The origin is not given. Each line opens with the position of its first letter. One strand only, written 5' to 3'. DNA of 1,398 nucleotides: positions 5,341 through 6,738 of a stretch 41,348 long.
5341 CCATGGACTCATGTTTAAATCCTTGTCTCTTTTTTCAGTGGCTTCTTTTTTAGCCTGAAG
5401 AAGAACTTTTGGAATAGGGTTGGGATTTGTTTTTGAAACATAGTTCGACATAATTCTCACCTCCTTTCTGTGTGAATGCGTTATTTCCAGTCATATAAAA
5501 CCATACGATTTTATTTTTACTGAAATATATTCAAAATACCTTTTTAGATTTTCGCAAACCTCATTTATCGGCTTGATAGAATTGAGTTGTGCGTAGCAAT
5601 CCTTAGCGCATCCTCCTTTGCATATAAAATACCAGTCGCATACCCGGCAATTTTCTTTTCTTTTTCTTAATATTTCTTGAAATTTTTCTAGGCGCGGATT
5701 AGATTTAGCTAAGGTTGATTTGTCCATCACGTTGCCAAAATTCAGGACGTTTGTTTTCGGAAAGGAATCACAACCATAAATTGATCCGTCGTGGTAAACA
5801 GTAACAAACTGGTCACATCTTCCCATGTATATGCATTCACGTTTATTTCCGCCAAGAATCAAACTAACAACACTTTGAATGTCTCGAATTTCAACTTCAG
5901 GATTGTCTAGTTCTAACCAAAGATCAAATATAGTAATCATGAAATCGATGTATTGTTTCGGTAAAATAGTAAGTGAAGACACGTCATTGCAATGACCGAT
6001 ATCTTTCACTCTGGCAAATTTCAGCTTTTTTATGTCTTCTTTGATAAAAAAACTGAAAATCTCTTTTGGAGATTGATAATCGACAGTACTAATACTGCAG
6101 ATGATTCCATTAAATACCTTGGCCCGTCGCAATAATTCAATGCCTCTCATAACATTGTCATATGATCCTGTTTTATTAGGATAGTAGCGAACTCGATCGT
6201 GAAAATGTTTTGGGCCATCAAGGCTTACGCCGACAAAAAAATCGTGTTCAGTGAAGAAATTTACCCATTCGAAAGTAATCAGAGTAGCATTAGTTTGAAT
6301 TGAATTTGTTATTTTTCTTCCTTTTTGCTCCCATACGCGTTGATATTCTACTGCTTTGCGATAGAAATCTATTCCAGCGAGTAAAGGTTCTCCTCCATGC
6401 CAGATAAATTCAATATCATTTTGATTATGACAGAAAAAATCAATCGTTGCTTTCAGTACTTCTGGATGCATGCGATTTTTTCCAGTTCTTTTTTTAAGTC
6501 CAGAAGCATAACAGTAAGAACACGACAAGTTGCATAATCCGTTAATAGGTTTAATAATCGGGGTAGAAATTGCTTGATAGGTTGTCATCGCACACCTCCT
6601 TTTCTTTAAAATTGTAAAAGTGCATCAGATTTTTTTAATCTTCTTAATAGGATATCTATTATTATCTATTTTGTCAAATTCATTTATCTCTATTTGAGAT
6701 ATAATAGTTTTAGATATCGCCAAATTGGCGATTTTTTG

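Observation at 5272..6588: Radical SAM/SPASM maturase co-transcribed with an unannotated 46-aa Trp/Lys/His-rich, Cys-free peptide: candidate RiPP locus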

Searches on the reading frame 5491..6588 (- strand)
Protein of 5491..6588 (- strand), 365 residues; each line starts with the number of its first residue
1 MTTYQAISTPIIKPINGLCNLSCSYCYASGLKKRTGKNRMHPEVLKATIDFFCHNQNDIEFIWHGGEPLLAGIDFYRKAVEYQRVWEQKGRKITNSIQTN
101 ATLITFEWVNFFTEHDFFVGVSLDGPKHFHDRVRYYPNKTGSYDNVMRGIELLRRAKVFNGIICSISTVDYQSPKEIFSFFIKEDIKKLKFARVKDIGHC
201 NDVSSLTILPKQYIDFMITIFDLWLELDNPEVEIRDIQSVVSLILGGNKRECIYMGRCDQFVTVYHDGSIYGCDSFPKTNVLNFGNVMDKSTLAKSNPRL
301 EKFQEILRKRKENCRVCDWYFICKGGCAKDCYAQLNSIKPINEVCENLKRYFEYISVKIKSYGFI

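Call 3: search_protein_families(library=pfam, proteins=[window:5491-6588:-], max_evalue=0.1)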
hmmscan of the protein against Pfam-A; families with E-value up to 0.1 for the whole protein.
window:5491-6588:- (365 aa): 2 families
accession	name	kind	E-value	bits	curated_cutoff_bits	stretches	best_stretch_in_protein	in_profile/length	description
PF04055.27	Radical_SAM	-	1.6e-17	64.6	29.5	1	18-164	6-149/166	Radical SAM superfamily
PF13353.11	Fer4_12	-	1.4e-05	25.8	22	1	19-123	15-117/137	4Fe-4S single cluster domain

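Call 4: search_protein_families(library=ncbifam, proteins=[window:5491-6588:-], max_evalue=0.1)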
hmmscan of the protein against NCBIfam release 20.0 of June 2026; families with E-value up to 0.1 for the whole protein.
window:5491-6588:- (365 aa): 65 families (the best 25 are shown)
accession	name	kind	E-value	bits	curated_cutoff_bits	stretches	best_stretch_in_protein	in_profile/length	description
TIGR03942.1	sulfatase_rSAM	equivalog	4.9e-84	282.5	349.45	1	11-360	3-358/363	anaerobic sulfatase maturase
NF041298.1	rSAM_mat_DynA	equivalog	2.4e-77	260.3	450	1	10-360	3-354/356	dynobactin maturation radical SAM/SPASM protein DynA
NF010321.0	PRK13758.1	equivalog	2.5e-64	217.7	441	1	11-358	7-361/370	anaerobic sulfatase-maturase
NF010308.0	PRK13745.1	equivalog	1.1e-56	192.5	484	1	8-356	10-382/412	anaerobic sulfatase-maturation protein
TIGR04261.1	rSAM_GlyRichRpt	subfamily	2.9e-55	187.8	310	1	17-336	5-336/363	cyclophane-forming radical SAM/SPASM peptide maturase GrrM/OscB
NF041300.1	rSAM_mat_DarW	exception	4.3e-49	167.5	650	1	16-352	48-391/415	radical SAM/SPASM peptide maturase DarW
NF047865.1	rSAM_PapB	equivalog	3.2e-48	164.7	340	1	18-330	12-319/330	PapB family radical SAM/SPASM ranthipeptide maturase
NF041707.1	rSAM_YhhB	equivalog_domain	8e-45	153.3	445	1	15-358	8-364/369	cyclophane-forming radical SAM/SPASM peptide maturase YhhB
TIGR04083.1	rSAM_pep_methan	hypoth_equivalog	3.8e-42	144.5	300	1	17-358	9-342/376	TIGR04083 family peptide-modifying radical SAM enzyme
NF038005.1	rSAM_mat_DarE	equivalog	3.8e-41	141.3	650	1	17-352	82-425/432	darobactin maturation radical SAM/SPASM protein DarE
TIGR04269.1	SAM_SPASM_FxsB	subfamily_domain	3.2e-40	138.3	370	1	15-355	8-361/363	FxsB family cyclophane-forming radical SAM/SPASM peptide maturase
NF041718.1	rSAM_phane_AMC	equivalog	3.5e-39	134.8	425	1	11-334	9-334/362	cyclophane-forming radical SAM peptide maturase AmcB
TIGR03906.1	quino_hemo_SAM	equivalog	6.7e-39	133.8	453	1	11-363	96-448/467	quinohemoprotein amine dehydrogenase maturation protein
TIGR04064.1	rSAM_nif11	equivalog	4.4e-33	114.7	518.7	2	18-153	87-224/459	nif11-like peptide radical SAM maturase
TIGR04068.1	rSAM_ocin_clost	equivalog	7.2e-33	114.2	500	1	16-197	91-278/462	Cys-rich peptide radical SAM maturase CcpM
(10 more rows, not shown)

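Call 6: find_homologous_proteins(query=window:5491-6588:-, max_evalue=1e-20)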
Query window:5491-6588:- (365 aa): 2181 proteins with E <= 1e-20 among 5652 candidates; the best 120 are listed.
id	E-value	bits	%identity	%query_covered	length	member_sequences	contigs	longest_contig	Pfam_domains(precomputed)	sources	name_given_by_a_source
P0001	2.6e-254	861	100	100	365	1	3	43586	PF04055.28,PF13353.12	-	-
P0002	1.5e-206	704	79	100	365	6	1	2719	PF04055.28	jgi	-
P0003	4.3e-205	699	79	100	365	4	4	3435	PF04055.28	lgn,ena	-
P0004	2.1e-199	681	78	100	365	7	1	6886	PF04055.28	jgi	-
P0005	7.2e-198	675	77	100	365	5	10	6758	PF04055.28,PF13353.12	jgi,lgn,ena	-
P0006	9.0e-193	659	74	99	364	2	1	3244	PF04055.28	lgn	-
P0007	3.1e-191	654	75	99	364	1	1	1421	PF04055.28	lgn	-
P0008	2.2e-189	648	73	98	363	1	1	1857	PF04055.28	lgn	-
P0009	4.4e-189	647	73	99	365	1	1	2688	PF04055.28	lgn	-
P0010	1.1e-187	642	72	99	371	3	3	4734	PF04055.28,PF13353.12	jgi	-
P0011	7.7e-186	636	73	99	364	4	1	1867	PF04055.28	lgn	-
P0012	1.2e-185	635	73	99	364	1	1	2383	PF04055.28,PF13353.12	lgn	-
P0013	2.0e-185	635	73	99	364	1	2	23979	PF04055.28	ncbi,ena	-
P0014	6.6e-185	633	73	99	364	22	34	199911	PF04055.28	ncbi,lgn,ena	-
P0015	7.0e-185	633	70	99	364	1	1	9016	PF04055.28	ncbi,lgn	-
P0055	3.8e-165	568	64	99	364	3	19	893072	PF04055.28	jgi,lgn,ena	-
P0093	1.5e-114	401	48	98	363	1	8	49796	PF04055.28,PF13353.12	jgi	-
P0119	5.0e-102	360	43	99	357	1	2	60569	PF04055.28,PF13353.12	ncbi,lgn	-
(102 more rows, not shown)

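Call 10: find_related_loci(query=window:5491-6588:-, collection=genome_contigs, flank=6000)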
Query window:5491-6588:- (365 aa) in genome_contigs; peptide patterns used: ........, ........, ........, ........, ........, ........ (x = any residue, [..] = any of these).
34 stretches matched a pattern; 18 encode a relative of the query (tblastn E <= 1e-3); 18 distinct loci.
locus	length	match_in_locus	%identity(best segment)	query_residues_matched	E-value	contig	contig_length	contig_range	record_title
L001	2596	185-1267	73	5-365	0e+0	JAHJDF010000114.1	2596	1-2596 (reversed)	MAG: Gammaproteobacteria bacterium isolate Modern_marine.mb.36 Modern_marine.mb.36_k141_285810, whole genome shotgun seq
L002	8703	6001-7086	73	4-365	0e+0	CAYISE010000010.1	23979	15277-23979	MAG TPA_asm: uncultured Candidatus Saccharibacteria bacterium isolate ERP119705_co3_567 genome assembly, contig: NODE_23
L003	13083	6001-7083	73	5-365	0e+0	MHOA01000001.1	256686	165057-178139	MAG: Candidatus Ryanbacteria bacterium RIFCSPLOWO2_12_FULL_44_26 rifcsplowo2_12_scaffold_107, whole genome shotgun seque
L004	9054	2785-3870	71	5-365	0e+0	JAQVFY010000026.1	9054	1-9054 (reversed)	MAG: Patescibacteria group bacterium isolate STE_17 NODE_20388_length_9054_cov_3.688361_Sandtown_E, whole genome shotgun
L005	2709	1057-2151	68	1-365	0e+0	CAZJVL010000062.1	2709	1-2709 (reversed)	MAG TPA_asm: uncultured Candidatus Saccharibacteria bacterium isolate binchicken_co173_194 genome assembly, contig: NODE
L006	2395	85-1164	69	6-365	0e+0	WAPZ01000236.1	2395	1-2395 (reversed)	MAG: Candidatus Heimdallarchaeota archaeon isolate S146_22 k151_319811, whole genome shotgun sequence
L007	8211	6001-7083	71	5-365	0e+0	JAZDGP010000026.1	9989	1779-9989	MAG: bacterium isolate MEGAHIT-group-0.272 k141_5760029, whole genome shotgun sequence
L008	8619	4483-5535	37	9-354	2e-67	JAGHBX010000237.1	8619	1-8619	MAG: Planctomycetota bacterium isolate AUK267 PB_MBMC_221_c_000000000601, whole genome shotgun sequence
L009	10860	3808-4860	36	9-354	3e-67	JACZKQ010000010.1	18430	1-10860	MAG: Phycisphaerae bacterium isolate MAG49 planctomycetaceae_1_contig_77909, whole genome shotgun sequence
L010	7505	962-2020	31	11-359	4e-60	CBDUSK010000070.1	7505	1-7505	MAG TPA_asm: uncultured Phycisphaerae bacterium isolate SRR22302355_concoct_44 genome assembly, contig: ERZ25746546.3049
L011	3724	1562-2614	31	9-354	5e-60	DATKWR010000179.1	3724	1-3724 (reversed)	MAG TPA_asm: Sedimentisphaerales bacterium isolate SMAG_U14168 k141_376410, whole genome shotgun sequence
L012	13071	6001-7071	33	9-361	1e-65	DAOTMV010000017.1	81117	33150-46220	MAG TPA_asm: Anaerohalosphaeraceae bacterium isolate AMR_MDS_2912 NODE_327_length_81117_cov_16.479263, whole genome shot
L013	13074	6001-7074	33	2-354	8e-56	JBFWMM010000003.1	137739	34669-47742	MAG: Phycisphaerae bacterium isolate CA_2019_NHSR_9 NODE_342_length_137739_cov_84.949663_NHSR, whole genome shotgun sequ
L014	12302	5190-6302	34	1-356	2e-53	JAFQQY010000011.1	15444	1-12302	MAG: Prevotella sp. isolate RGIG2070 Goat_Colon-2__c166447, whole genome shotgun sequence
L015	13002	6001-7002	28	11-347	4e-37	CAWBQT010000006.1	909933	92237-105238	MAG: uncultured Alphaproteobacteria bacterium isolate MFD01248.bin.2.60 genome assembly, contig: contig_19436, whole gen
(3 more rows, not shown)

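Call 19: search_solved_structures(query=window:5491-6588:-, max_evalue=0.00001, show_alignments=2)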
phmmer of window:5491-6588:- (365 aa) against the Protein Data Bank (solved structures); distinct sequences matched with E-value up to 0.00001: 4.
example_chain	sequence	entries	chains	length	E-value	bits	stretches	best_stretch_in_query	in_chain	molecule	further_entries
4k37_A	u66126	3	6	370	2.2e-54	188.4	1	11-356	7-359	Anaerobic sulfatase-maturating enzyme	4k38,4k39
4k36_A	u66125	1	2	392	2.3e-54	188.4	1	11-356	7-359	Anaerobic sulfatase-maturating enzyme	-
9gm3_A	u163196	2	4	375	5.4e-28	101.6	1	14-332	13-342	ChlB radical SAM domain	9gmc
5wgg_A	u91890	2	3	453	7.4e-19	71.5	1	15-151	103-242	Radical SAM domain protein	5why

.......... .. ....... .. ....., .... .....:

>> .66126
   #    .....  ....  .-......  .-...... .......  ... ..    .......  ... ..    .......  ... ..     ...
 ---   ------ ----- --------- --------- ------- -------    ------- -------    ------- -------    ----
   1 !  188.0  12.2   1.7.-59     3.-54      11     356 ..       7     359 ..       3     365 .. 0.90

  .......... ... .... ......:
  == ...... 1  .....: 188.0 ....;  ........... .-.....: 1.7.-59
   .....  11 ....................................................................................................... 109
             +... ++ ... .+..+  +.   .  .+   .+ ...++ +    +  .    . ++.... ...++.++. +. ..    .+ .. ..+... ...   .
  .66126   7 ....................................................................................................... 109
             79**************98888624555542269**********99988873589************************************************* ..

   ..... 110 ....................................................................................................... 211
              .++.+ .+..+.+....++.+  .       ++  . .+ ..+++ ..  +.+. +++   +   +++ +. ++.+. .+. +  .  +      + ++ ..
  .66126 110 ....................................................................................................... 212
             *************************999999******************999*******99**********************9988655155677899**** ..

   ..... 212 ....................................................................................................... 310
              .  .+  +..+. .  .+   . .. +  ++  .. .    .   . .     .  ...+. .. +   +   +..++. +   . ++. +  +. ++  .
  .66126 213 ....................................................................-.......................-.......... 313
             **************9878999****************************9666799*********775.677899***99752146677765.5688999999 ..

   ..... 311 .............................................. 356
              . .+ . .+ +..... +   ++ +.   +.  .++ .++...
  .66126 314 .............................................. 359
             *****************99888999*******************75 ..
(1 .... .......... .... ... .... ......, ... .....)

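Call 30: find_encoding_contigs(protein=P0093, flank=4000, max_places=2)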
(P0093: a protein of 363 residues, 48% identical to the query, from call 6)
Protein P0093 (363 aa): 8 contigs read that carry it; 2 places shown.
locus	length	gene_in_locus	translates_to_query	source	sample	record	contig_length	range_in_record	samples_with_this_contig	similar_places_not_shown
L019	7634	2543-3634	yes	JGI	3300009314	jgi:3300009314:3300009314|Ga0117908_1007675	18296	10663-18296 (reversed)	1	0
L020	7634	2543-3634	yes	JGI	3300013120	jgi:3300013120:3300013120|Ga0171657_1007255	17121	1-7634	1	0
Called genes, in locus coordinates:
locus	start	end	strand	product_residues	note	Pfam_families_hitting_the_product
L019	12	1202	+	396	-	PF13185:GAF_2, PF13492:GAF_3, PF00512:HisKA, PF02518:HATPase_c, PF13589:HATPase_c_3 (weak)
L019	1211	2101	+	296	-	PF00512:HisKA, PF02518:HATPase_c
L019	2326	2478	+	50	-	-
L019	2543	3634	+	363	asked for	PF04055:Radical_SAM, PF13353:Fer4_12 (weak)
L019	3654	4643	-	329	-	-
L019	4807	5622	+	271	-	-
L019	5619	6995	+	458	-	PF00772:DnaB, PF03796:DnaB_C, PF06745:ATPase, PF13481:AAA_25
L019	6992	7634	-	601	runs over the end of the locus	PF02366:PMT, PF13231:PMT_2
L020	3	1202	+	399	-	?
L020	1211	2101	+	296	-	PF00512:HisKA, PF02518:HATPase_c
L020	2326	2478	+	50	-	-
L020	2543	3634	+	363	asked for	PF04055:Radical_SAM, PF13353:Fer4_12 (weak)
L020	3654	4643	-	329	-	-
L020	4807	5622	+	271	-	-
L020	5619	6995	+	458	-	PF00772:DnaB, PF03796:DnaB_C, PF06745:ATPase, PF13481:AAA_25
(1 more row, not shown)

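Call 31: find_encoding_contigs(protein=P0119, flank=4000, max_places=2)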
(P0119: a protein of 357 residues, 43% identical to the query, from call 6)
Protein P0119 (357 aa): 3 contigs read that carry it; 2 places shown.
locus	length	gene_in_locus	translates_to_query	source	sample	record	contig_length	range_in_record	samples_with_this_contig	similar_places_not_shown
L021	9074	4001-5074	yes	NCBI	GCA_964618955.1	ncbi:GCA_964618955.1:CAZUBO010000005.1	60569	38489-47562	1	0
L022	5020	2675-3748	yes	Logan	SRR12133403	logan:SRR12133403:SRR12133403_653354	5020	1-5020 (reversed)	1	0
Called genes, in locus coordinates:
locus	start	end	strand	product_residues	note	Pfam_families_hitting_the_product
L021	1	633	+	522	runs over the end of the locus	PF03023:MurJ, PF13440:Polysacc_synt_3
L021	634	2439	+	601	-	PF00009:GTP_EFTU, PF00071:Ras (weak), PF03144:GTP_EFTU_D2, PF22042:EF-G_D2 (weak), PF00679:EFG_C, PF06421:LepA_C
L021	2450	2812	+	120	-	PF04977:DivIC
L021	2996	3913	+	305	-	PF01134:GIDA (faint), PF07992:Pyr_redox_2, PF13738:Pyr_redox_3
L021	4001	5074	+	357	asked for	PF04055:Radical_SAM, PF13353:Fer4_12 (weak)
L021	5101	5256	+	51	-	-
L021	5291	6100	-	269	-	-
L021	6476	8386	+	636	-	PF07973:tRNA_SAD, PF00587:tRNA-synt_2b, PF03129:HGTP_anticodon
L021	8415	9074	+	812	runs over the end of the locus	PF00133:tRNA-synt_1, PF01406:tRNA-synt_1e (faint), PF09334:tRNA-synt_1g, PF13603:tRNA-synt_1_2, PF00133:tRNA-synt_1, PF08264:Anticodon_1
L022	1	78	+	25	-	?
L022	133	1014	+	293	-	PF14492:EFG_III (weak), PF00679:EFG_C, PF06421:LepA_C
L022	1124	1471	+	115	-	PF04977:DivIC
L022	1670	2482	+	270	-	PF01134:GIDA (faint), PF07992:Pyr_redox_2, PF13738:Pyr_redox_3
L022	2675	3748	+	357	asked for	PF04055:Radical_SAM, PF13353:Fer4_12 (weak)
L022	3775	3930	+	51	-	-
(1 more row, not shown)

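Call 58: search_protein_families(library=ncbifam, alignment_id=A3, max_evalue=1e-30)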
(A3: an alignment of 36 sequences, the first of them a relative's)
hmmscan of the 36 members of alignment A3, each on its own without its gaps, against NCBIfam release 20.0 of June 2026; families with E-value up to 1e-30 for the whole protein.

A. member 1, P0001 (365 aa): 16 families
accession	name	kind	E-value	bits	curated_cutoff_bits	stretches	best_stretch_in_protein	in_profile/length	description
TIGR03942.1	sulfatase_rSAM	equivalog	4.9e-84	282.5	349.45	1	11-360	3-358/363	anaerobic sulfatase maturase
NF041298.1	rSAM_mat_DynA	equivalog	2.4e-77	260.3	450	1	10-360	3-354/356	dynobactin maturation radical SAM/SPASM protein DynA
NF010321.0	PRK13758.1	equivalog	2.5e-64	217.7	441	1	11-358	7-361/370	anaerobic sulfatase-maturase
NF010308.0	PRK13745.1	equivalog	1.1e-56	192.5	484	1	8-356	10-382/412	anaerobic sulfatase-maturation protein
TIGR04261.1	rSAM_GlyRichRpt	subfamily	2.9e-55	187.8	310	1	17-336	5-336/363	cyclophane-forming radical SAM/SPASM peptide maturase GrrM/OscB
NF041300.1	rSAM_mat_DarW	exception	4.3e-49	167.5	650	1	16-352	48-391/415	radical SAM/SPASM peptide maturase DarW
NF047865.1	rSAM_PapB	equivalog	3.2e-48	164.7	340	1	18-330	12-319/330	PapB family radical SAM/SPASM ranthipeptide maturase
NF041707.1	rSAM_YhhB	equivalog_domain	8e-45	153.3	445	1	15-358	8-364/369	cyclophane-forming radical SAM/SPASM peptide maturase YhhB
TIGR04083.1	rSAM_pep_methan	hypoth_equivalog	3.8e-42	144.5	300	1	17-358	9-342/376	TIGR04083 family peptide-modifying radical SAM enzyme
NF038005.1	rSAM_mat_DarE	equivalog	3.8e-41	141.3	650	1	17-352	82-425/432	darobactin maturation radical SAM/SPASM protein DarE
TIGR04269.1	SAM_SPASM_FxsB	subfamily_domain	3.2e-40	138.3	370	1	15-355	8-361/363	FxsB family cyclophane-forming radical SAM/SPASM peptide maturase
NF041718.1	rSAM_phane_AMC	equivalog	3.5e-39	134.8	425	1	11-334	9-334/362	cyclophane-forming radical SAM peptide maturase AmcB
TIGR03906.1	quino_hemo_SAM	equivalog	6.7e-39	133.8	453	1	11-363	96-448/467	quinohemoprotein amine dehydrogenase maturation protein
TIGR04064.1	rSAM_nif11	equivalog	4.4e-33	114.7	518.7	0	18-153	87-224/459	nif11-like peptide radical SAM maturase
TIGR04068.1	rSAM_ocin_clost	equivalog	7.2e-33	114.2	500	1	16-197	91-278/462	Cys-rich peptide radical SAM maturase CcpM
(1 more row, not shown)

B. families by the number of members that match (of 36 scanned): 18 families
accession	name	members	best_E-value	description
TIGR03942.1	sulfatase_rSAM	36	8.3e-92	anaerobic sulfatase maturase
NF041298.1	rSAM_mat_DynA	36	3e-80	dynobactin maturation radical SAM/SPASM protein DynA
NF010321.0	PRK13758.1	36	4.9e-68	anaerobic sulfatase-maturase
NF010308.0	PRK13745.1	36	1.2e-65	anaerobic sulfatase-maturation protein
TIGR04261.1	rSAM_GlyRichRpt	36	2.9e-55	cyclophane-forming radical SAM/SPASM peptide maturase GrrM/OscB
NF041300.1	rSAM_mat_DarW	36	3.6e-53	radical SAM/SPASM peptide maturase DarW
NF041707.1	rSAM_YhhB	36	3.8e-51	cyclophane-forming radical SAM/SPASM peptide maturase YhhB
NF038005.1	rSAM_mat_DarE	36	2.2e-49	darobactin maturation radical SAM/SPASM protein DarE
NF047865.1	rSAM_PapB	36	4.4e-49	PapB family radical SAM/SPASM ranthipeptide maturase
TIGR04083.1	rSAM_pep_methan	36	1.1e-47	TIGR04083 family peptide-modifying radical SAM enzyme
NF041718.1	rSAM_phane_AMC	36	1.4e-42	cyclophane-forming radical SAM peptide maturase AmcB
TIGR04269.1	SAM_SPASM_FxsB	32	7.2e-43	FxsB family cyclophane-forming radical SAM/SPASM peptide maturase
TIGR03906.1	quino_hemo_SAM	21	9.7e-41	quinohemoprotein amine dehydrogenase maturation protein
TIGR04064.1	rSAM_nif11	12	1.2e-34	nif11-like peptide radical SAM maturase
TIGR04068.1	rSAM_ocin_clost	11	1.2e-33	Cys-rich peptide radical SAM maturase CcpM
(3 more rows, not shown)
